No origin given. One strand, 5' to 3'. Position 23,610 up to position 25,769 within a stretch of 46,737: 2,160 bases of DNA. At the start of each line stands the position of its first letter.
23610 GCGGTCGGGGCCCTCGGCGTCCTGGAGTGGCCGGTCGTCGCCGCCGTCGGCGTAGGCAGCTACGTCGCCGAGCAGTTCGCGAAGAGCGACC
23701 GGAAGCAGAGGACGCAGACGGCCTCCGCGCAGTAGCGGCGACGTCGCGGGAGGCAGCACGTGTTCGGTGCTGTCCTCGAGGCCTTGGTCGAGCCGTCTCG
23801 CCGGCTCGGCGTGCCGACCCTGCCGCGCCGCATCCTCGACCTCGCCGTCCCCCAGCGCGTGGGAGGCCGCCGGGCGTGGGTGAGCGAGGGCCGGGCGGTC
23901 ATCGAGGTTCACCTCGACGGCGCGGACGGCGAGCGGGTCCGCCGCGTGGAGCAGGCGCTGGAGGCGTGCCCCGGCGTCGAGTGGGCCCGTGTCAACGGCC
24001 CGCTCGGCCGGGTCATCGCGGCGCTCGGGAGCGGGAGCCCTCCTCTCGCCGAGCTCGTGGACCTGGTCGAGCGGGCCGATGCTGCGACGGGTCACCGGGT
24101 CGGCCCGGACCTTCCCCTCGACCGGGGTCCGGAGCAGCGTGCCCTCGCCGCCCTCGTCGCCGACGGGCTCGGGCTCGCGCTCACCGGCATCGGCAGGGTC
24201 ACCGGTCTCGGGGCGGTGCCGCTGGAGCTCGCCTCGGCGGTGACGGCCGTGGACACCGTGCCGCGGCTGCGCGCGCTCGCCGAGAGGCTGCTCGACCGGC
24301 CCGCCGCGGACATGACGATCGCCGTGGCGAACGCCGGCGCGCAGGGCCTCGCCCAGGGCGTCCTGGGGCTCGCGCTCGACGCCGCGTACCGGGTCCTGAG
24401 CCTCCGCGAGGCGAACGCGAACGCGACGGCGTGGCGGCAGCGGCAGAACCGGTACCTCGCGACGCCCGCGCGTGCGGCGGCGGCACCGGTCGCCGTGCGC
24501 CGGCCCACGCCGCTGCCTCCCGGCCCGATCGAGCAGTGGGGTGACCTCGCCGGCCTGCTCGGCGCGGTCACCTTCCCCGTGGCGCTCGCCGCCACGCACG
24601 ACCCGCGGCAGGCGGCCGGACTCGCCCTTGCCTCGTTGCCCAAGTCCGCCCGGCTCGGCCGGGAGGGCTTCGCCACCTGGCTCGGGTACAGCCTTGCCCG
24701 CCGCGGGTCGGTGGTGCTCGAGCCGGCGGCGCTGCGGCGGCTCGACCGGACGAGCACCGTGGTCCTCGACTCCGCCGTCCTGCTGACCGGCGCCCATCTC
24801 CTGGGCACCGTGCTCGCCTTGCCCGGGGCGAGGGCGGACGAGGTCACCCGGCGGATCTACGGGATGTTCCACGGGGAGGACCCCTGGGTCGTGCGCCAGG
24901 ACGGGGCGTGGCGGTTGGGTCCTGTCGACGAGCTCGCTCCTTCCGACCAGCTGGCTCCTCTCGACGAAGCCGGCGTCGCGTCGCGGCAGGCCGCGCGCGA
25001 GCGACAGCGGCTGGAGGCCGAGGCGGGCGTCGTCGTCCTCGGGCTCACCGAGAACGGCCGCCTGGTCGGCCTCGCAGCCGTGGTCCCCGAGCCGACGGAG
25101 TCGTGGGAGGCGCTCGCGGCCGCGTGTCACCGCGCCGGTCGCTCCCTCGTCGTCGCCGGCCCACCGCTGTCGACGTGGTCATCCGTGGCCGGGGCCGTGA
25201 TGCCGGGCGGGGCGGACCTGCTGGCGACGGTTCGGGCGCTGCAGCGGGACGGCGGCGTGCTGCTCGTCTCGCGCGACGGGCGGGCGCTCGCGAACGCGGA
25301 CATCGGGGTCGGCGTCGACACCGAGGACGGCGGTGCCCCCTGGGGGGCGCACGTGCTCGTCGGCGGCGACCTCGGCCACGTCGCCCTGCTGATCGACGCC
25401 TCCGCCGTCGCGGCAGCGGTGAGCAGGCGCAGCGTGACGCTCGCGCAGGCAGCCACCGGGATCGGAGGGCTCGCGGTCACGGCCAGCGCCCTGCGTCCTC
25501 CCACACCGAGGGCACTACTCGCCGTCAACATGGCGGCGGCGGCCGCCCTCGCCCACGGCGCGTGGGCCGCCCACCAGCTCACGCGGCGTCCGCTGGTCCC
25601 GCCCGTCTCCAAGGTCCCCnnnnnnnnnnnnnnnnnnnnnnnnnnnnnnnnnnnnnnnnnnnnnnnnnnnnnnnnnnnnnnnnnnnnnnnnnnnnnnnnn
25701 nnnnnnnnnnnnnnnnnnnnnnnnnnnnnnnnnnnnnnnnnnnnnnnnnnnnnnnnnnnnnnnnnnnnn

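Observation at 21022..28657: Accessory ion-transport block with three paralog-like small membrane proteins around a SulP transporter and a giant P-type ATPase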

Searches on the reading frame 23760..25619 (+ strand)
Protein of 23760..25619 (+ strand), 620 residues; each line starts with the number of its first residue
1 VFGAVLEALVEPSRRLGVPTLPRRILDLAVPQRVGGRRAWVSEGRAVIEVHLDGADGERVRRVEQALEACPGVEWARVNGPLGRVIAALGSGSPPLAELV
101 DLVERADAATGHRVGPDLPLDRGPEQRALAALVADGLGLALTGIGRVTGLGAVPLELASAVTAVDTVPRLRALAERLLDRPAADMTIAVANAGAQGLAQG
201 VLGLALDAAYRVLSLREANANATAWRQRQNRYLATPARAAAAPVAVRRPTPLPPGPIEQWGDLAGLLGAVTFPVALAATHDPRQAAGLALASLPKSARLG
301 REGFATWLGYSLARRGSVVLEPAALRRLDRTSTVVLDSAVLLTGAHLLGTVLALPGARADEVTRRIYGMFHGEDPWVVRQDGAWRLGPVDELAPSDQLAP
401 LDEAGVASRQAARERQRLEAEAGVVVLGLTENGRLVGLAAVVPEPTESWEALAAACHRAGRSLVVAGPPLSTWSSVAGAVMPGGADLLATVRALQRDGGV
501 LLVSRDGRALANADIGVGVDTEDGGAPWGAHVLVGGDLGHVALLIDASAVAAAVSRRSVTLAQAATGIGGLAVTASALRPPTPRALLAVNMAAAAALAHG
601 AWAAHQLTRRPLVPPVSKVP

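Call 27: find_related_loci(query=A2, collection=genome_contigs, flank=10000)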
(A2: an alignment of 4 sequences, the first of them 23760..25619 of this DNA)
Query A2 (620 aa) in genome_contigs; peptide patterns used: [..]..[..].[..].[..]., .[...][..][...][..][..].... (x = any residue, [..] = any of these).
95 stretches matched a pattern; 11 encode a relative of the query (tblastn E <= 1e-3); 11 distinct loci.
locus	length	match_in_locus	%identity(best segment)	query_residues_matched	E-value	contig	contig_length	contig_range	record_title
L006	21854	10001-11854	55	1-620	2e-178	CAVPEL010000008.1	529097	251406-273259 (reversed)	MAG: uncultured Actinomycetota bacterium isolate MFD10113.bin.2.123 genome assembly, contig: contig_4589, whole genome s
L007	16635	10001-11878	50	1-620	5e-154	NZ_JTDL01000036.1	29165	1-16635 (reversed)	Sinomonas humi strain MUSC 117 Contig36, whole genome shotgun sequence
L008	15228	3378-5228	45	1-620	2e-142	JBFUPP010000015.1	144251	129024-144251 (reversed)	Bacterium RCC_150 strain RCC_150 NODE_15_length_144251_cov_139.417620, whole genome shotgun sequence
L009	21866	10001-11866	51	1-620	2e-142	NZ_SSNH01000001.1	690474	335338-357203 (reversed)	Sinomonas susongensis strain A31 Scaffold1, whole genome shotgun sequence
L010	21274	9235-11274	52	1-620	6e-104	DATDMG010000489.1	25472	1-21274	MAG TPA_asm: Kineosporiaceae bacterium isolate SMAG_U405 k141_1608700, whole genome shotgun sequence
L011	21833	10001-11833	45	1-620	2e-127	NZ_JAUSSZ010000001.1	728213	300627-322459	Arthrobacter bambusae strain DS999 Ga0466913_01, whole genome shotgun sequence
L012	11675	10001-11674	38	37-589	5e-70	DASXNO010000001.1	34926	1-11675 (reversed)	MAG TPA_asm: Actinomycetota bacterium isolate SMAG_U5356 k141_644365, whole genome shotgun sequence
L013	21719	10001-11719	38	22-590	3e-63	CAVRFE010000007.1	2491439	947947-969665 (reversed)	MAG: uncultured Actinomycetota bacterium isolate MFD04935.bin.1.62 genome assembly, contig: contig_7290, whole genome sh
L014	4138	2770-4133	54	1-461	3e-111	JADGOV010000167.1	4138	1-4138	MAG: Frankiaceae bacterium isolate Chersky.23_6 contig-100_5760, whole genome shotgun sequence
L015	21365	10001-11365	38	65-620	4e-34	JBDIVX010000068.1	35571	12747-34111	MAG: Polyangiales bacterium isolate Bin_29 NODE_494_length_35571_cov_6.271075, whole genome shotgun sequence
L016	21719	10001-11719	36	37-620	5e-36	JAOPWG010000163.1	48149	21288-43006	MAG: Modestobacter sp. isolate RYN_168 scaffold_1968348, whole genome shotgun sequence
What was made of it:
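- On CtpH/CtpI-type long ATPase: The genome-collection scan was used up (call 27), and its patterns reached only close relatives.
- Tried and rejected: The scan with the ATPase N-half reached only 11 close loci (call 27).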

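Call 42: search_solved_structures(query=A2, max_evalue=10, show_alignments=2)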
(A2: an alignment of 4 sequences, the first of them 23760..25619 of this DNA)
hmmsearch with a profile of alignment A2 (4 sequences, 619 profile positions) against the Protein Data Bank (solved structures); distinct sequences matched with E-value up to 10: 15.
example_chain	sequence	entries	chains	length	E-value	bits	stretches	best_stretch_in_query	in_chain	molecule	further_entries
8iww_A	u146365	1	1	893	0.034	15.7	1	488-583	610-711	Calcium-transporting ATPase type 2C member 1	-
8iwp_A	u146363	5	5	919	0.038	15.6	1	488-583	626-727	Calcium-transporting ATPase type 2C member 1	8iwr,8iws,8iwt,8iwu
7yag_A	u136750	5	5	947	0.039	15.5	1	488-583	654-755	Calcium-transporting ATPase type 2C member 1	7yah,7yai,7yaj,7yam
4a48_A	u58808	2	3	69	0.068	14.7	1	50-108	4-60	PROBABLE COPPER-TRANSPORTING ATPASE PACS | COPPER-TRANSPORTING ATPASE PACS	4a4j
2gcf_A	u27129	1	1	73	0.1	14.2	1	50-109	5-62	Cation-transporting ATPase pacS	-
2xmw_A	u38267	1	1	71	0.1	14.2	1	50-109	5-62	CATION-TRANSPORTING ATPASE PACS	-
1p6t_A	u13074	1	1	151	0.17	13.4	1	62-114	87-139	Potential copper-transporting ATPase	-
2jsx_A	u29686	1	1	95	0.29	12.6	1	60-115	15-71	Protein napD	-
2pq4_A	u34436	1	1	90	0.3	12.6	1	60-114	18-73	Protein napD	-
2l3m_A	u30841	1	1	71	0.41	12.1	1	59-109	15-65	Copper-ion-binding protein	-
2rml_A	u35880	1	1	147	0.61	11.6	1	62-114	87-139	Copper-transporting P-type ATPase copA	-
3ux8_A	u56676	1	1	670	1.2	10.6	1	486-534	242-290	Excinuclease ABC, A subunit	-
1jww_A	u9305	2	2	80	1.5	10.3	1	62-114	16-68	Potential copper-transporting ATPase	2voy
1kqk_A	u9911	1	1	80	1.5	10.3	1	62-114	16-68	POTENTIAL COPPER-TRANSPORTING ATPASE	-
6n9l_A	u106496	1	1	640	3.1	9.2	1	485-532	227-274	UvrABC system protein A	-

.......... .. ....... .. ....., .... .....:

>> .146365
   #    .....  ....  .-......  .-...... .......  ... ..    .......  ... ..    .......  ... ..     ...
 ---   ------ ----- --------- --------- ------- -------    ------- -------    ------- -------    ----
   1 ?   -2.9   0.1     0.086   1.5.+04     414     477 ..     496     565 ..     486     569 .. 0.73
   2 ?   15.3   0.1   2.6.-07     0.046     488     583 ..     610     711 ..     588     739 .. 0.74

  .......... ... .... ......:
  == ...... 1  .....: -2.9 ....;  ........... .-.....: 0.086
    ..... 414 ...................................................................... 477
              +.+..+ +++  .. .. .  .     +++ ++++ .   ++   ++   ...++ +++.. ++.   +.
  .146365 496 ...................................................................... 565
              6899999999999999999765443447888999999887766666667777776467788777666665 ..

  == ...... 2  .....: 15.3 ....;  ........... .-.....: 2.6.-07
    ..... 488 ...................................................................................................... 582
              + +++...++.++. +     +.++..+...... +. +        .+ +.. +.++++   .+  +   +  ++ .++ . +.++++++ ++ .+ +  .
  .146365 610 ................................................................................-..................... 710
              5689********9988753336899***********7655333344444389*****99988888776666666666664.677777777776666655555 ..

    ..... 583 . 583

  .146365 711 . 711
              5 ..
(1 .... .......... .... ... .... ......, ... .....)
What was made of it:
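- On CtpH/CtpI-type long ATPase: Weak profile hits fall on an HMA domain and a P-domain (E 0.03-0.1, call 42).
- The pump starts with an HMA-like domain (call 42).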

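Call 88: search_protein_families(library=pfam, proteins=[L013:14389-16155:+, L015:7103-9748:+, L013:8576-9793:+, L013:16714-17772:+], max_evalue=0.001)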
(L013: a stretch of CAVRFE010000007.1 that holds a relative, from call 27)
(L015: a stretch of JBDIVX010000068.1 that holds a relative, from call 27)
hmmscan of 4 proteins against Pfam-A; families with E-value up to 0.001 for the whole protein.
L013:14389-16155:+ (588 aa): 0 families

L015:7103-9748:+ (881 aa): 3 families
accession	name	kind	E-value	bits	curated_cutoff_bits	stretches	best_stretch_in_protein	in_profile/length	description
PF01055.32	Glyco_hydro_31_2nd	-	4.8e-37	128.5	23.5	1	392-662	66-328/328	Glycosyl hydrolases family 31 TIM-barrel domain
PF21365.3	Glyco_hydro_31_3rd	-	1.7e-19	70.5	24.4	1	670-755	1-86/87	Glycosyl hydrolase family 31 C-terminal domain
PF13802.12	Gal_mutarotas_2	-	5.7e-08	33.7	27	1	173-284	86-184/184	Glycosyl hydrolase 31 N-terminal galactose mutarotase-like domain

L013:8576-9793:+ (405 aa): 3 families
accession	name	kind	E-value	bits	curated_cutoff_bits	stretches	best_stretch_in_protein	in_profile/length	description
PF14323.11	GxGYxYP_C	-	1.6e-62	211.9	27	1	168-399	2-241/242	GxGYxYP putative glycoside hydrolase C-terminal domain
PF20957.2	GxGYxYP_N_2nd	-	4.2e-13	49.7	24.5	1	7-60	12-68/68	GxGYxYP_N second domain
PF20958.2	GxGYxYP_N_3rd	-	1.2e-12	48.3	24.4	1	62-146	1-90/91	GxGYxYP third domain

L013:16714-17772:+ (352 aa): 2 families
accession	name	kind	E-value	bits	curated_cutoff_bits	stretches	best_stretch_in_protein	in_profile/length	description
PF01408.29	GFO_IDH_MocA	-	5.4e-27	95.3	24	1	8-124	2-119/120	Oxidoreductase family, NAD-binding Rossmann fold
PF22725.1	GFO_IDH_MocA_C3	-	2.9e-07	31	27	1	178-269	31-123/124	GFO/IDH/MocA C-terminal domain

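Call 102: search_dna_similar(query=window:23760-25619:+, collection=plasmids, mode=protein, max_evalue=1e-10, max_rows=15)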
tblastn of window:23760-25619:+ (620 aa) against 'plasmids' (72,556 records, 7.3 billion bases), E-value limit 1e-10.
No match.
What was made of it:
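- Tried and rejected: No copy of the pump's N-half was found on plasmids (call 102).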
